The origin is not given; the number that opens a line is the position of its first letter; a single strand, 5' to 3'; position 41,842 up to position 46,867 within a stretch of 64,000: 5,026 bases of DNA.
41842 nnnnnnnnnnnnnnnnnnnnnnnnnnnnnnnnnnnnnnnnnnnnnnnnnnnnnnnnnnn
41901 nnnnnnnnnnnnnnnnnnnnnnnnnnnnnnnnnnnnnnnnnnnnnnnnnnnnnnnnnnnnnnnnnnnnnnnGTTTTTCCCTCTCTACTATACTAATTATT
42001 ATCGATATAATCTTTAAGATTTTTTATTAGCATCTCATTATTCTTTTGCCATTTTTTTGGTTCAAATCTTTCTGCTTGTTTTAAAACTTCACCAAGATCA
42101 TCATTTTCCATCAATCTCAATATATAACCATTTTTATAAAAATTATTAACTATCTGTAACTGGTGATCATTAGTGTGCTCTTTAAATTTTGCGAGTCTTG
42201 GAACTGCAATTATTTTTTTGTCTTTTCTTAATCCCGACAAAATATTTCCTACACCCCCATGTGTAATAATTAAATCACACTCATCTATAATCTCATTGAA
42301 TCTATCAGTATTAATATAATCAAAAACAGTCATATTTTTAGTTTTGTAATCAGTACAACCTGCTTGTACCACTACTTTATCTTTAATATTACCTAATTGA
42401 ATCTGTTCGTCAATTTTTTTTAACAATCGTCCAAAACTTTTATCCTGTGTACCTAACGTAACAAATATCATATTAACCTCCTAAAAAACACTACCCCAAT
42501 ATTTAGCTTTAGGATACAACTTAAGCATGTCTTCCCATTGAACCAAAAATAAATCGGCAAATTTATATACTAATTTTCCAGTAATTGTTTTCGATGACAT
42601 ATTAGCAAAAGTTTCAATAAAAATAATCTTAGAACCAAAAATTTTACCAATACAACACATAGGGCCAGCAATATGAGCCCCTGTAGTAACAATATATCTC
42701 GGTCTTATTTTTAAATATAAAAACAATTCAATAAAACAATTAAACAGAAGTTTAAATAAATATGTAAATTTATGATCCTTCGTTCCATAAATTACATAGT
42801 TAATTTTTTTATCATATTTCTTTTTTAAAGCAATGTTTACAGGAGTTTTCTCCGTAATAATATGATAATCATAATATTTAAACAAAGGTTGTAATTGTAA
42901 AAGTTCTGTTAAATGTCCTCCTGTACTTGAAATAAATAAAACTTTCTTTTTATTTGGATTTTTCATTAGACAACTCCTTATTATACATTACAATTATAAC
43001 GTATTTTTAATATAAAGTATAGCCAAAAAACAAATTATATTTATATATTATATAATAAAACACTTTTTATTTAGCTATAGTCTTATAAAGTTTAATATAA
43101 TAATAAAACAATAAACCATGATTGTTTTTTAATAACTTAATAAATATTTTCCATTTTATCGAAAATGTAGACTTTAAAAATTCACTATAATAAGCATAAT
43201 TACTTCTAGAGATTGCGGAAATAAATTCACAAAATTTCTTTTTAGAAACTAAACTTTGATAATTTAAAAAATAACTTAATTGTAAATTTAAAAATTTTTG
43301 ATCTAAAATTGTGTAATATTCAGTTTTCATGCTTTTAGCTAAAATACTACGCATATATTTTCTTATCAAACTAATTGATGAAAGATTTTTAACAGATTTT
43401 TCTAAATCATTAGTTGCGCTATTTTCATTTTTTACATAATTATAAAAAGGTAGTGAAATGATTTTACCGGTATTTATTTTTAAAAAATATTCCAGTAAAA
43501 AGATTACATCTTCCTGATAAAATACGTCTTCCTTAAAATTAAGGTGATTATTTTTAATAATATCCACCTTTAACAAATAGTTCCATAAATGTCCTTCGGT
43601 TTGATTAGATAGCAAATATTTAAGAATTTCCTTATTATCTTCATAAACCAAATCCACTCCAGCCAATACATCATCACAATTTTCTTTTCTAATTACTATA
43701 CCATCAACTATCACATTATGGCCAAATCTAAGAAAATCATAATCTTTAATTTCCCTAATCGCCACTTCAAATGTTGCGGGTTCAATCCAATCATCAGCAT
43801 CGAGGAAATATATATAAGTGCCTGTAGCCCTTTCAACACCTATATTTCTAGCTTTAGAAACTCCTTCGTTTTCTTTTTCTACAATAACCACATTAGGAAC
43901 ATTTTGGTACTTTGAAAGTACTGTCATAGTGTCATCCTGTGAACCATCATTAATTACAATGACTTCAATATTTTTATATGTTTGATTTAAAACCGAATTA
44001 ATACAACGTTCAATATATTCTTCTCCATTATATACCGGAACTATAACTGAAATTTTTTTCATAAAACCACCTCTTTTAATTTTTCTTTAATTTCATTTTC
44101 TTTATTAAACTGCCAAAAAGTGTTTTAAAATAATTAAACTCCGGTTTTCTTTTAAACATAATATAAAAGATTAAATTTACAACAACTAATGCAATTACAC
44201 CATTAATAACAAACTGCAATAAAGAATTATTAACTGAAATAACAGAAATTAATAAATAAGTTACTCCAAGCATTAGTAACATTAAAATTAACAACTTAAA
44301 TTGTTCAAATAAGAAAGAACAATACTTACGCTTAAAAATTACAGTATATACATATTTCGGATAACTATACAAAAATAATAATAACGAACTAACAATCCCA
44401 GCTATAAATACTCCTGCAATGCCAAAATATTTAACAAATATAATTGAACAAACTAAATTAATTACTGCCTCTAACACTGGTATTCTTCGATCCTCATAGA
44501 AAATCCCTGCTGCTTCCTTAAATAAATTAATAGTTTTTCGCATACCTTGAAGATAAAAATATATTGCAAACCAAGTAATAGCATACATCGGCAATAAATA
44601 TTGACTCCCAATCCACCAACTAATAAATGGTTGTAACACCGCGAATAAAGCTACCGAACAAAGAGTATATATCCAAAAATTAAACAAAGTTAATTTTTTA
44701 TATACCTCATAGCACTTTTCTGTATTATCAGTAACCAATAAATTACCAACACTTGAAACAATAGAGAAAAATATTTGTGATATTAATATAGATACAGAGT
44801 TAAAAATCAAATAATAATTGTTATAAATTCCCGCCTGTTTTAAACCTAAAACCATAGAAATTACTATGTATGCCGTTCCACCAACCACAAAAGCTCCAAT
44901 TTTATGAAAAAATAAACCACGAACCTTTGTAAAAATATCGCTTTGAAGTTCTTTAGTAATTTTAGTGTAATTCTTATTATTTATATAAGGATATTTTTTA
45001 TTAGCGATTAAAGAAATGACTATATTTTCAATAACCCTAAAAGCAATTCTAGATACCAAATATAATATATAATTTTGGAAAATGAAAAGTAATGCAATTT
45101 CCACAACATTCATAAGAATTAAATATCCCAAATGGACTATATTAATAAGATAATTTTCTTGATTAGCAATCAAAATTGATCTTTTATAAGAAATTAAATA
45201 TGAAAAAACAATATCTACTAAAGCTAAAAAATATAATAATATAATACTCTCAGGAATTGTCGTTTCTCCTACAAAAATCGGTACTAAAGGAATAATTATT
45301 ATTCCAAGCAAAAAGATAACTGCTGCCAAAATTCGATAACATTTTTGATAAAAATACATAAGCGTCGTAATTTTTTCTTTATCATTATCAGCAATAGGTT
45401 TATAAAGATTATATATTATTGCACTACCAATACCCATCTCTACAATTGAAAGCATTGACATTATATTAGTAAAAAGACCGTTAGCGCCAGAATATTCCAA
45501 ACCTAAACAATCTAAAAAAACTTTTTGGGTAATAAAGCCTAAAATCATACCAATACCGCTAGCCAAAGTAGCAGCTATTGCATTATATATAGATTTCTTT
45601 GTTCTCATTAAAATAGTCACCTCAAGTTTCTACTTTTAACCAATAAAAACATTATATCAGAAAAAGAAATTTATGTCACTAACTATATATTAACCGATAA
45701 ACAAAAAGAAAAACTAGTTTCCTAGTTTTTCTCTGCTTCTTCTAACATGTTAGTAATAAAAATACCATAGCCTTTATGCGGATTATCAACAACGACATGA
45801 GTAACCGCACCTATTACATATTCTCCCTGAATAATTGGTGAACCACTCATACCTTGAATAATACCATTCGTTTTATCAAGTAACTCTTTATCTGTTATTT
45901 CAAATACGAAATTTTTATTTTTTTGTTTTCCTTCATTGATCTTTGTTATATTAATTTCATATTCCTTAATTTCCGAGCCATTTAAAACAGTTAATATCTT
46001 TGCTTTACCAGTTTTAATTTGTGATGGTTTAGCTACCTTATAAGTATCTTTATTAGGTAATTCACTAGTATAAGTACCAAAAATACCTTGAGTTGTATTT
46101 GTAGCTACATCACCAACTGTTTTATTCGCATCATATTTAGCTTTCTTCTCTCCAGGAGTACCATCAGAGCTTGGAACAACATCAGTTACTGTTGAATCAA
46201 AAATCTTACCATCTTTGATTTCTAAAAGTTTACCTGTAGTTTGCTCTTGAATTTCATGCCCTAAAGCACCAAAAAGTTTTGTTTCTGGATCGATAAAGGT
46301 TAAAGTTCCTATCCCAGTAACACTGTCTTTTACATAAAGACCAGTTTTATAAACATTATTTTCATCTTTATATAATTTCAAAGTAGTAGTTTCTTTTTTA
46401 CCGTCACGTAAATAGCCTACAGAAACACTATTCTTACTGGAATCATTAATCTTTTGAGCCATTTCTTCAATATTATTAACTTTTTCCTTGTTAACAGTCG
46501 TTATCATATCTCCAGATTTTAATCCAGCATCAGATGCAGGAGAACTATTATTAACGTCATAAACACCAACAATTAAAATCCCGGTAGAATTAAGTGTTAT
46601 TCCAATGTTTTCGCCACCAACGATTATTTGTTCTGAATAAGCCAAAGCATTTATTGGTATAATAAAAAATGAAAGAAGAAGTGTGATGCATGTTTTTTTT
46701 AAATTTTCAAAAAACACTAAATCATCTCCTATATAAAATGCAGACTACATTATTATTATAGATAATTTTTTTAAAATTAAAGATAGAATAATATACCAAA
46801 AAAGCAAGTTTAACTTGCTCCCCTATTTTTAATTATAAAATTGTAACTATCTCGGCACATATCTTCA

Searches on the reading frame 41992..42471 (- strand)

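Call 10: search_protein_families(library=pfam, proteins=[window:41992-42471:-], max_evalue=0.001)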
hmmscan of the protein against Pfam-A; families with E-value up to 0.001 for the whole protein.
window:41992-42471:- (159 aa): 1 family
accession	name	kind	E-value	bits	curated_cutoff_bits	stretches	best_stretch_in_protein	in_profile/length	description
PF04101.22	Glyco_tran_28_C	-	1.2e-13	51.9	22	1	1-156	1-163/166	Glycosyltransferase family 28 C-terminal domain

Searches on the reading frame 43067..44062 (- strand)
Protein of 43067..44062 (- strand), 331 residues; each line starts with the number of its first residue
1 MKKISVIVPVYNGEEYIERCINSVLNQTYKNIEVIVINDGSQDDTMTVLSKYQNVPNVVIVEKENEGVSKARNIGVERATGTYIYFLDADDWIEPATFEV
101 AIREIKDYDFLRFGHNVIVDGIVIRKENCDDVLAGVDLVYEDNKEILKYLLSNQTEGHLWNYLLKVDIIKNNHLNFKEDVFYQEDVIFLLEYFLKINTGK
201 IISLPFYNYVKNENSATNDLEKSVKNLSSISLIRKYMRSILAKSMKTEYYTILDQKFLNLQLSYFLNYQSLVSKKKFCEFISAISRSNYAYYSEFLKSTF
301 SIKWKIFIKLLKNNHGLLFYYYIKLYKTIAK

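Call 10: search_protein_families(library=pfam, proteins=[window:43067-44062:-], max_evalue=0.001)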
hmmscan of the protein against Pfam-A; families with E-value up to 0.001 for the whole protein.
window:43067-44062:- (331 aa): 4 families
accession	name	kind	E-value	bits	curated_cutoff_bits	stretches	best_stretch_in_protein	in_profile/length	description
PF00535.33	Glycos_transf_2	-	6.6e-36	124.2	23.3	1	5-109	1-107/168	Glycosyl transferase family 2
PF10111.15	Glyco_tranf_2_2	-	1.9e-15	57.6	27.3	1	5-106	1-107/276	Glycosyltransferase like family 2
PF13641.12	Glyco_tranf_2_3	-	1.8e-13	51.5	27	1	4-103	3-109/230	Glycosyltransferase like family 2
PF13704.12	Glyco_tranf_2_4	-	0.00079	20.3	27.5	0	14-92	4-83/98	Glycosyl transferase family 2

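Call 31: search_protein_families(library=ncbifam, proteins=[window:43067-44062:-], max_evalue=0.00001)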
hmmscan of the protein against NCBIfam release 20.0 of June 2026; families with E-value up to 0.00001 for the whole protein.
window:43067-44062:- (331 aa): 21 families
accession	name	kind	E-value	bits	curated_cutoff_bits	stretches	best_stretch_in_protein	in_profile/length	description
NF007482.0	PRK10073.1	equivalog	3.4e-35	121.6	423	1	2-238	6-241/334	glycosyltransferase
NF047683.1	TeichurnBiosyTuaG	equivalog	1.4e-24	87.1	400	1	3-115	7-123/252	teichuronic acid biosynthesis protein TuaG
TIGR03937.1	PgaC_IcaA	equivalog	1.2e-20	73.9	422.3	1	2-106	45-151/407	poly-beta-1,6-N-acetyl-D-glucosamine synthase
NF041875.1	EPS_EpsD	equivalog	3.9e-18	65.9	370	1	4-93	1-92/325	exopolysaccharide biosynthesis glycosyltransferase EpsD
NF041394.1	GtaseAglG_Halo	equivalog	1.1e-17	64.3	440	1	3-114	2-116/304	glucosyl-dolichyl phosphate glucuronosyltransferase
NF050050.1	ProtGlycPglI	equivalog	3.9e-16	59.3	500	1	1-220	1-212/306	GalNAc(5)-diNAcBac-PP-undecaprenol beta-1,3-glucosyltransferase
TIGR04283.1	glyco_like_mftF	equivalog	4.6e-16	59.1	182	1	4-106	1-100/221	TIGR04283 family arsenosugar biosynthesis glycosyltransferase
TIGR03111.1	glyc2_xrt_Gpos1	hypoth_equivalog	1.7e-15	56.8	363.95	1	3-99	50-150/439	TIGR03111 family XrtG-associated glycosyltransferase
NF053739.1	GlytfEpsEBac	equivalog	5.1e-15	55.2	450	1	3-102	2-104/265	glycosyltransferase EpsE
TIGR03965.1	mycofact_glyco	equivalog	8.3e-15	54.6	280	1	2-96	74-170/467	mycofactocin biosynthesis glycosyltransferase MftF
NF038299.1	EPS_HpsN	equivalog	2.4e-14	53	425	1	3-141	2-129/317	hormogonium polysaccharide biosynthesis glycosyltransferase HpsN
NF038302.1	EPS_HpsE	equivalog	2.5e-13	49.7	300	1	4-94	3-100/307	hormogonium polysaccharide biosynthesis glycosyltransferase HpsE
NF007453.0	PRK10018.1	equivalog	6.5e-10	39.1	382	1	4-103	8-109/280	colanic acid biosynthesis glycosyltransferase WcaA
TIGR04195.1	S_glycosyl_SunS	equivalog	1e-09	37.8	350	1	7-95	62-146/421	SunS family peptide S-glycosyltransferase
NF007986.1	PRK10714.1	equivalog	1.5e-09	37.3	529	1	1-94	5-104/316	undecaprenyl-phosphate 4-deoxy-4-formamido-L-arabinose transferase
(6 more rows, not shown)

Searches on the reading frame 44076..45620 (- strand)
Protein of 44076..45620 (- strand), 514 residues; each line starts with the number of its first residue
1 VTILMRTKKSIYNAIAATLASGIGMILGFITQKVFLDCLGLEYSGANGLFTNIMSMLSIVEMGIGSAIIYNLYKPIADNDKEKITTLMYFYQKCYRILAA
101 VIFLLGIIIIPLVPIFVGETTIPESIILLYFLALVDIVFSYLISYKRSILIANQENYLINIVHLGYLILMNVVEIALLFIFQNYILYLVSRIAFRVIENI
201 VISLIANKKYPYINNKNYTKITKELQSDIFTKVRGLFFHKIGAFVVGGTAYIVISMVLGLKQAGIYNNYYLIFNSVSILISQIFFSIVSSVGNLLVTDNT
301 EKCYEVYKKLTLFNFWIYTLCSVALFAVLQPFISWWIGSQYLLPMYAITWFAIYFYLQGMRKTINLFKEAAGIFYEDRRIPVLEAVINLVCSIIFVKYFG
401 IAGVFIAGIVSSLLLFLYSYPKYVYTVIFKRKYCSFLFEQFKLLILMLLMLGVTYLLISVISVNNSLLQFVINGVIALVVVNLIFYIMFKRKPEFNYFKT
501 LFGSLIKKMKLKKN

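Call 10: search_protein_families(library=pfam, proteins=[window:44076-45620:-], max_evalue=0.001)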
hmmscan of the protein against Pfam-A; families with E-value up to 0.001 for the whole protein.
window:44076-45620:- (514 aa): 1 family
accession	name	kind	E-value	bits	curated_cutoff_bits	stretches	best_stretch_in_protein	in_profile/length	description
PF01943.22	Polysacc_synt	-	0.00052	20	28.2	1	13-284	4-262/274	Polysaccharide biosynthesis protein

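Call 31: search_protein_families(library=ncbifam, proteins=[window:44076-45620:-], max_evalue=0.00001)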
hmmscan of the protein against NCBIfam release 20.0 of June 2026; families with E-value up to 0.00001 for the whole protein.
window:44076-45620:- (514 aa): 0 families

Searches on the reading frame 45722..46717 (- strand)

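Call 10: search_protein_families(library=pfam, proteins=[window:45722-46717:-], max_evalue=0.001)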
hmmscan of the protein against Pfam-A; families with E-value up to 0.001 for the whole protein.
window:45722-46717:- (331 aa): 4 families
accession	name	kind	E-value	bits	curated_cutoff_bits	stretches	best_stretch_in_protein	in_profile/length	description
PF05580.18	Peptidase_S55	-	1e-74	251.5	25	1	122-325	2-210/210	SpoIVB peptidase S55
PF13180.12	PDZ_2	-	9.5e-13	48.7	27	1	38-115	3-80/80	PDZ domain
PF00595.29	PDZ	-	1.2e-06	29.2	23.2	1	35-100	9-78/81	PDZ domain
PF17820.7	PDZ_6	-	3.7e-06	27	27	1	52-91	2-41/54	PDZ domain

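Call 87: search_protein_families(library=ncbifam, proteins=[window:45722-46717:-], max_evalue=0.00001)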
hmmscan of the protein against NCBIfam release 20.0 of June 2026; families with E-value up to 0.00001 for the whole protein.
window:45722-46717:- (331 aa): 11 families
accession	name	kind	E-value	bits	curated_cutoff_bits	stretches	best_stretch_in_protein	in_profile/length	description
TIGR02860.1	spore_IV_B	equivalog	4.4e-99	332.2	305.25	1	29-329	89-400/402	SpoIVB peptidase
TIGR02037.1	degP_htrA_DO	subfamily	1.1e-11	44.4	416.2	1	52-137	263-349/434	Do family serine endopeptidase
NF041199.1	trx7_PDZ_seleno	equivalog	6.3e-09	35.2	300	1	36-117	193-274/390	Trx7/PDZ domain-containing (seleno)protein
NF040960.1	MamE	equivalog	6.3e-09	34.9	800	1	46-114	468-534/659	magnetosome formation protease MamE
NF041521.1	HhoA_HhoB_HtrA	equivalog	9.6e-09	35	450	1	37-114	254-330/335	HhoA/HhoB/HtrA family serine endopeptidase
TIGR00225.1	prc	subfamily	1.4e-08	34.2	218.6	1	28-132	43-148/335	C-terminal processing peptidase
NF007526.1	PRK10139.1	equivalog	3.6e-08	32.5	756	1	52-120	295-364/456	serine endoprotease DegQ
TIGR00054.1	TIGR00054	equivalog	1.5e-07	30.6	147.55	1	53-121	207-274/421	RIP metalloprotease RseP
NF008189.1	PRK10942.1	equivalog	1.5e-06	26.9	720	1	53-121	318-387/477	serine endoprotease DegP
TIGR02038.1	protease_degS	equivalog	3e-06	26.6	422.95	1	45-110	278-341/351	outer membrane-stress sensor serine endopeptidase DegS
NF047968.1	SerProtHtrA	equivalog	5.3e-06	26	470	1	51-113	292-355/357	serine protease HtrA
